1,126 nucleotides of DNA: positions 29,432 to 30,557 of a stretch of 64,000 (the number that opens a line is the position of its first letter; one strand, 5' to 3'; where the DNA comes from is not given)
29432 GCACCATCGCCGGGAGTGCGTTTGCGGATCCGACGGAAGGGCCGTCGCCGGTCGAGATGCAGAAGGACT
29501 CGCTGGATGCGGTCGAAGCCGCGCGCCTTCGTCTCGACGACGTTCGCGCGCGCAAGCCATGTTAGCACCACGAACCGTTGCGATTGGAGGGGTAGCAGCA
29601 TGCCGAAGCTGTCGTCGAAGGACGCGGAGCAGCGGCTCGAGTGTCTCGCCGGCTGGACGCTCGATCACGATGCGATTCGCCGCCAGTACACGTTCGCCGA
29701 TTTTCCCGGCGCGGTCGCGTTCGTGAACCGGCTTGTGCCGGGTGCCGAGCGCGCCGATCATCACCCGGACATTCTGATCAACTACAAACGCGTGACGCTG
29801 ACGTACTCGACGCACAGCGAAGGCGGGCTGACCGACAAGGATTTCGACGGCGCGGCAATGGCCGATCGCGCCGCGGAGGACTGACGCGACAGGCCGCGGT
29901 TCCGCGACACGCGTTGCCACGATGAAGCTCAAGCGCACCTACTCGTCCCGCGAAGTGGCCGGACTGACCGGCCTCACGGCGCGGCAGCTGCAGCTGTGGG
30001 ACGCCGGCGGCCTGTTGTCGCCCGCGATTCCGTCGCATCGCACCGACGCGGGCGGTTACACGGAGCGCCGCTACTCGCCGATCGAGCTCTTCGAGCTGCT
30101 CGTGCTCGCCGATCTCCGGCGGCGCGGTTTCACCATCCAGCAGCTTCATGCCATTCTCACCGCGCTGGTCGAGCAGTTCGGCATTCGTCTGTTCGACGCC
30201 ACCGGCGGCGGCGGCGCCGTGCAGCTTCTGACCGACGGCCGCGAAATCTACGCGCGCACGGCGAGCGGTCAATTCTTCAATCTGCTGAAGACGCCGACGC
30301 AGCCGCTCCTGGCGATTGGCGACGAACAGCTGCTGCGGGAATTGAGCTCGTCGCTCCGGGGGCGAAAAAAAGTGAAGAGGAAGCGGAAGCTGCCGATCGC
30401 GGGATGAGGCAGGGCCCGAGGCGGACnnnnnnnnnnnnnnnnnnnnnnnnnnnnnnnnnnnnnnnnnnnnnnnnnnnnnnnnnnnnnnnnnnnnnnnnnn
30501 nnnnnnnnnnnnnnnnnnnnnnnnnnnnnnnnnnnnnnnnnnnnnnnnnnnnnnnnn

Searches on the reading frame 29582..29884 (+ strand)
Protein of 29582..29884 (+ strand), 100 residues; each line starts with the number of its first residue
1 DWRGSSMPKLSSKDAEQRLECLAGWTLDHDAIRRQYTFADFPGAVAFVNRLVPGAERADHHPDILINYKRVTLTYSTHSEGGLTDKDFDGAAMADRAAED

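Call 33: search_protein_families(library=ncbifam, proteins=[window:29582-29884:+], max_evalue=0.001)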
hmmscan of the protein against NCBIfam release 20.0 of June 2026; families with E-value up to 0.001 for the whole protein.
window:29582-29884:+ (100 aa): 5 families
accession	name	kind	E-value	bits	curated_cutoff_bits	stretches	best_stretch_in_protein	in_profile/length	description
NF002017.0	PRK00823.1-2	equivalog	1.3e-28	98.8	80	1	7-96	2-91/94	4a-hydroxytetrahydrobiopterin dehydratase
NF002020.0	PRK00823.1-5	equivalog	1.8e-22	79.5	146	1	6-99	11-106/111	4a-hydroxytetrahydrobiopterin dehydratase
NF002019.0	PRK00823.1-4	equivalog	1.9e-22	79.5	137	1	5-96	17-110/116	4a-hydroxytetrahydrobiopterin dehydratase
NF002018.0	PRK00823.1-3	equivalog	1.5e-20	73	108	1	7-99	3-97/98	4a-hydroxytetrahydrobiopterin dehydratase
NF002016.0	PRK00823.1-1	equivalog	6.2e-16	58.5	133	1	7-97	16-110/113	4a-hydroxytetrahydrobiopterin dehydratase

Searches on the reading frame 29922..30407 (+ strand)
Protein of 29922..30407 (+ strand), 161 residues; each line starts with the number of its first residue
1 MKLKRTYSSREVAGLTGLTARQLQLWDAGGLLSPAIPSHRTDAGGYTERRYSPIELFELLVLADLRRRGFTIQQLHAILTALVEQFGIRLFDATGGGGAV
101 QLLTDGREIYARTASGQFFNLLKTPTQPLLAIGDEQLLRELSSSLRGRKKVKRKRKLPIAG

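Call 3: search_protein_families(library=pfam, proteins=[window:29922-30407:+], max_evalue=0.01)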
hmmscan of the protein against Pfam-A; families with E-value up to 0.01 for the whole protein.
window:29922-30407:+ (161 aa): 2 families
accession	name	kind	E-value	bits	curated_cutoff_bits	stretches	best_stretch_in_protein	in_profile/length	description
PF13411.12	MerR_1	-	1.4e-10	41.5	21.6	1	7-81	1-68/69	MerR HTH family regulatory protein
PF00376.29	MerR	-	0.00018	21.7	28.2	1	10-37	3-31/38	MerR family regulatory protein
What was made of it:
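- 29922..30407 (+): Context only: a MerR-like HTH gene convergent with the BMC-H. It is the last gene of a same-strand array of ThiO (27996-29114), a hypothetical gene (29203-29565), pterin-4a-carbinolamine dehydratase (29582-29884) and MerR. PF13411 (call 3).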

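Call 33: search_protein_families(library=ncbifam, proteins=[window:29922-30407:+], max_evalue=0.001)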
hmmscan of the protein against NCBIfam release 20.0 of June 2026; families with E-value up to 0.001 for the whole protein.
window:29922-30407:+ (161 aa): 1 family
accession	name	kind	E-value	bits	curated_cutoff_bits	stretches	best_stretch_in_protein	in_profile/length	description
TIGR02044.1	CueR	equivalog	4.4e-06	26.8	147.4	1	11-80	5-68/127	Cu(I)-responsive transcriptional regulator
